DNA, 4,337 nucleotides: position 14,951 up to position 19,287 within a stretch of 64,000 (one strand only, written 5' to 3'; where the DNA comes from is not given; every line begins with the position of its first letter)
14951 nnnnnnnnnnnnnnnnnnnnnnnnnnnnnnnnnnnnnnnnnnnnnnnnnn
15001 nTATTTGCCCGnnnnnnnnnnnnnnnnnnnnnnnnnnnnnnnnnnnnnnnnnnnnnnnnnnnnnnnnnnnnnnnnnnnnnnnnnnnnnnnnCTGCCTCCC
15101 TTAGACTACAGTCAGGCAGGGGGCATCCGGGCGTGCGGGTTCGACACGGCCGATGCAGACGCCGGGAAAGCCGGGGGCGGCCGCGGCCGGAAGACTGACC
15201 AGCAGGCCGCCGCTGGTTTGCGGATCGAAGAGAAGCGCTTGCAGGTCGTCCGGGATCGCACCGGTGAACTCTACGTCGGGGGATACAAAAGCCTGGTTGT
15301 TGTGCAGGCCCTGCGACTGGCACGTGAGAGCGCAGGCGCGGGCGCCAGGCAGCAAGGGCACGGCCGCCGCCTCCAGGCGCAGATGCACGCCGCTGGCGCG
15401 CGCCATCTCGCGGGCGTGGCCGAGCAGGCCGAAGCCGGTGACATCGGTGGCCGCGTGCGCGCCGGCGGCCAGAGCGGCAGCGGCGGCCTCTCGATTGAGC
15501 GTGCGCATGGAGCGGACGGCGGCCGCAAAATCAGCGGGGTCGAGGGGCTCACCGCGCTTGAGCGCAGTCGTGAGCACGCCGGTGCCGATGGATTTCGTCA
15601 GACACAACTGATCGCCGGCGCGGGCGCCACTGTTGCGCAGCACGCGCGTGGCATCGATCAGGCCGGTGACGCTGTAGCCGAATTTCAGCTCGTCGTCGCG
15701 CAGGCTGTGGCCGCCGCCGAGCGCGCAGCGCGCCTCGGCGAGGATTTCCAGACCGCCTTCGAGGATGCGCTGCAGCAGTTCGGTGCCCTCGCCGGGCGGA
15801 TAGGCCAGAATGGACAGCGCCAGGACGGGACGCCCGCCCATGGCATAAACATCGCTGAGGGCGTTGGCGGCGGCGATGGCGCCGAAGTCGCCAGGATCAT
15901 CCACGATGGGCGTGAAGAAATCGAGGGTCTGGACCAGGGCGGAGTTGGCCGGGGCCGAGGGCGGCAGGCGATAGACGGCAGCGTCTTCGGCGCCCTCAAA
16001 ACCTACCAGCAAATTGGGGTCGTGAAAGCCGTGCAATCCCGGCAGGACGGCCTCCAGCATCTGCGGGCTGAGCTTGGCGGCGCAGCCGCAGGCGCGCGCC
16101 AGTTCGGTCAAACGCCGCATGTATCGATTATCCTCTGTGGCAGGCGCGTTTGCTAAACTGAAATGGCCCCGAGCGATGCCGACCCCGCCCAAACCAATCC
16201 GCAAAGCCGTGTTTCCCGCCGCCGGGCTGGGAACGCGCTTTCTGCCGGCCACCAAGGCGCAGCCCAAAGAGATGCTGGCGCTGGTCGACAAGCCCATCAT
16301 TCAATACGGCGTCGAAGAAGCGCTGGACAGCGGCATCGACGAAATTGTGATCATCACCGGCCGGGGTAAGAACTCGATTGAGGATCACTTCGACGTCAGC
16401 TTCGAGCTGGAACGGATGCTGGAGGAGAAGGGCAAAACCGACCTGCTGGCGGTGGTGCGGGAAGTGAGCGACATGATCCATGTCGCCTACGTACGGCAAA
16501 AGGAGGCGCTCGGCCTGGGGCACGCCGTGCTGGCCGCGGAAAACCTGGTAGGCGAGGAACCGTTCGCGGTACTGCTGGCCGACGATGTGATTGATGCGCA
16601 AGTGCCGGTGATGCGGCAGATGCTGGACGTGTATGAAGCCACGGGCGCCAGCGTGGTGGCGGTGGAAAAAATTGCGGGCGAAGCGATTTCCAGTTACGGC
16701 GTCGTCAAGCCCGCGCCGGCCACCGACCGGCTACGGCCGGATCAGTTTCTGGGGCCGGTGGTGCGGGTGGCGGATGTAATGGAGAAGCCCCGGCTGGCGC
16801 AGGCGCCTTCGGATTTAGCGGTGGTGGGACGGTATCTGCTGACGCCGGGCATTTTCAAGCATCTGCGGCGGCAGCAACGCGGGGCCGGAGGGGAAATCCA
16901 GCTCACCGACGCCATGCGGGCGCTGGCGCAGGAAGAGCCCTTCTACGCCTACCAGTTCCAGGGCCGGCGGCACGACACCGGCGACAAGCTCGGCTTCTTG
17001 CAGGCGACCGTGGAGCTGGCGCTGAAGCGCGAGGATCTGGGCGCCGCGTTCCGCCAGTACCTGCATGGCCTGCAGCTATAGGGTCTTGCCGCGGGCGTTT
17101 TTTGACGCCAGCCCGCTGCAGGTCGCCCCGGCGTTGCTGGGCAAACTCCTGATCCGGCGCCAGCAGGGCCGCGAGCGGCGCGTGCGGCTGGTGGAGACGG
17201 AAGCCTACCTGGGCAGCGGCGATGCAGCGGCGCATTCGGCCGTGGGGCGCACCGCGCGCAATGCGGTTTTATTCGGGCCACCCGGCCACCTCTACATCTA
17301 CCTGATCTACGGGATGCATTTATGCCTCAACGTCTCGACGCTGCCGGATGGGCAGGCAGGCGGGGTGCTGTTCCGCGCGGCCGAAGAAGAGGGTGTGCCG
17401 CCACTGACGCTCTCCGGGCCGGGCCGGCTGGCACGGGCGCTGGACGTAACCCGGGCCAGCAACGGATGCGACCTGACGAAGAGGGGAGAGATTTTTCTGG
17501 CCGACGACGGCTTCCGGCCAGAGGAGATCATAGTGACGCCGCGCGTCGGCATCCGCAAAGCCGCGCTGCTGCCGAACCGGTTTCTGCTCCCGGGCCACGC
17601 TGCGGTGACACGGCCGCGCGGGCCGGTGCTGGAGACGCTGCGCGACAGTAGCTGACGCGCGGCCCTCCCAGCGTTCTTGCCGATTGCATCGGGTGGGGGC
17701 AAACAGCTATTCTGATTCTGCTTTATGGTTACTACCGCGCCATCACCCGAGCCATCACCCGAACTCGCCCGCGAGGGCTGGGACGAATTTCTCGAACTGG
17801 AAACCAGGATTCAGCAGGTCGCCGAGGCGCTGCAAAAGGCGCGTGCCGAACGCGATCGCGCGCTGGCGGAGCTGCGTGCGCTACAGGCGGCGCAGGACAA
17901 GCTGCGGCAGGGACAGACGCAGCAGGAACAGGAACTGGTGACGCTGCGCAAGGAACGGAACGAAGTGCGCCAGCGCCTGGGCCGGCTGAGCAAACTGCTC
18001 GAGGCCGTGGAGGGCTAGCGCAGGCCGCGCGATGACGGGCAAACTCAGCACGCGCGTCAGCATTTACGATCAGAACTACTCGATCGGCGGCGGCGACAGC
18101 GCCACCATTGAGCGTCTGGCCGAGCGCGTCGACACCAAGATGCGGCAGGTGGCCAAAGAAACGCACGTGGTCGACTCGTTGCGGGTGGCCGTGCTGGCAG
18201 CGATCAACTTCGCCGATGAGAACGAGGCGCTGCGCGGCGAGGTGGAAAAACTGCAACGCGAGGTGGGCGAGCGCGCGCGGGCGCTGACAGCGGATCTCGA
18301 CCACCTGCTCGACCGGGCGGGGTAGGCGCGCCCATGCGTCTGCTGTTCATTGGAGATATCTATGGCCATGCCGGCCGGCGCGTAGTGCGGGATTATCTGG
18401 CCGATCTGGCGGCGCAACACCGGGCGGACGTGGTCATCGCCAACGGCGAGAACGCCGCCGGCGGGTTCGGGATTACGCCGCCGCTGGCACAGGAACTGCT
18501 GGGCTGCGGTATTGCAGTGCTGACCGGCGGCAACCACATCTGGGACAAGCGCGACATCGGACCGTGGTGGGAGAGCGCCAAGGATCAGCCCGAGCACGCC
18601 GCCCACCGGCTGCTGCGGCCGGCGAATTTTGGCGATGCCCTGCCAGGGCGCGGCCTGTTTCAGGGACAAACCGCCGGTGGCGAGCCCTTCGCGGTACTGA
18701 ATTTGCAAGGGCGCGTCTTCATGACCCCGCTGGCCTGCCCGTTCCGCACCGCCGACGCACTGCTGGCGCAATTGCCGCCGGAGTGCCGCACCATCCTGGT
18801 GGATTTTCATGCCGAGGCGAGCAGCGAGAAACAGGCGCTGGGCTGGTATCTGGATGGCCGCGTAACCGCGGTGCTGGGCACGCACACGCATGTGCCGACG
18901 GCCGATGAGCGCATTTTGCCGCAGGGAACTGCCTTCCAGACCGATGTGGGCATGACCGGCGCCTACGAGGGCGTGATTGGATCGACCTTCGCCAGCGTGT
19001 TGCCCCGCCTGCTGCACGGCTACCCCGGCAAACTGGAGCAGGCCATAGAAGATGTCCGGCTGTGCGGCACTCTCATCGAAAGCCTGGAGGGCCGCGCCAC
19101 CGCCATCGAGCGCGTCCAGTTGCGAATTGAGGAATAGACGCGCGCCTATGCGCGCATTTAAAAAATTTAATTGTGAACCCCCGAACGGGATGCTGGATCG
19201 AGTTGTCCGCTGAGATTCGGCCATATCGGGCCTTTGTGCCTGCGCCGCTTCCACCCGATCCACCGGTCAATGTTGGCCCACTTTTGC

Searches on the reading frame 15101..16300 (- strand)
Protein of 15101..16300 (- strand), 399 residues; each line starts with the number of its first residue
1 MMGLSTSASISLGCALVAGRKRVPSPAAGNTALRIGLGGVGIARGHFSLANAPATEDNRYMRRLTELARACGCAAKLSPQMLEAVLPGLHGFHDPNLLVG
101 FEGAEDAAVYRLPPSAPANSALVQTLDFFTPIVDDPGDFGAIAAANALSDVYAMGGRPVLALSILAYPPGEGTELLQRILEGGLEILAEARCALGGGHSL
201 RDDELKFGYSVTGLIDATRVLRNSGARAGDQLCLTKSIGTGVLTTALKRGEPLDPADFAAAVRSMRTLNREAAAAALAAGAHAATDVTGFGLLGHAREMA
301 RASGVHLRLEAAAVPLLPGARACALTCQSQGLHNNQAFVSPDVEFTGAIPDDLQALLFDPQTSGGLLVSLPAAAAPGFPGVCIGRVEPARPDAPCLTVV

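Call 57: search_protein_families(library=pfam, proteins=[window:15101-16300:-], max_evalue=0.001)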
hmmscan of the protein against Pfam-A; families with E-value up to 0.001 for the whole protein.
window:15101-16300:- (399 aa): 2 families
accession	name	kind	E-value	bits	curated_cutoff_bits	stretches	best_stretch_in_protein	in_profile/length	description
PF00586.29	AIRS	-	1.8e-22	80.3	24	1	105-214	2-111/112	AIR synthase related protein, N-terminal domain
PF02769.27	AIRS_C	-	1.5e-14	54.9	23.1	1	227-318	1-98/156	AIR synthase related protein, C-terminal domain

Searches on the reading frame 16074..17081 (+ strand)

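Call 57: search_protein_families(library=pfam, proteins=[window:16074-17081:+], max_evalue=0.001)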
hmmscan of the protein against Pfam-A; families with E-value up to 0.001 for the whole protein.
window:16074-17081:+ (335 aa): 2 families
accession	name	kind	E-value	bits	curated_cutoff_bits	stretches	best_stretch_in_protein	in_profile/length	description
PF00483.29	NTP_transferase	-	2.5e-28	99.7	21.2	1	47-314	4-241/245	Nucleotidyl transferase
PF12804.13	NTP_transf_3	-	1.3e-07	32.3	27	1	46-199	2-123/160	MobA-like NTP transferase domain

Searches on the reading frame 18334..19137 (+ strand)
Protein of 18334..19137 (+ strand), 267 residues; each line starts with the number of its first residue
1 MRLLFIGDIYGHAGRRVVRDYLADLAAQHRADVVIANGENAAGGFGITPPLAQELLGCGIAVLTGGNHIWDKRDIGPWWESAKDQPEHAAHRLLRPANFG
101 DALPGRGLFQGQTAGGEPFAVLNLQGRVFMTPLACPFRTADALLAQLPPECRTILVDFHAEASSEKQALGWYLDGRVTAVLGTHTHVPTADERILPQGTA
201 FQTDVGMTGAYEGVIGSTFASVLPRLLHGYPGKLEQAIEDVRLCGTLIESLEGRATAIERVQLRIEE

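Call 57: search_protein_families(library=pfam, proteins=[window:18334-19137:+], max_evalue=0.001)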
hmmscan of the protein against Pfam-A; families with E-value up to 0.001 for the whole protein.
window:18334-19137:+ (267 aa): 2 families
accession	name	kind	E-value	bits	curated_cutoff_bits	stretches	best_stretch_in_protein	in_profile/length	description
PF13277.11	YmdB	-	6.5e-92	307.8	27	1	4-261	1-253/253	YmdB-like protein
PF00149.33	Metallophos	-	1e-10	42.8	21.5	1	1-188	1-191/191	Calcineurin-like phosphoesterase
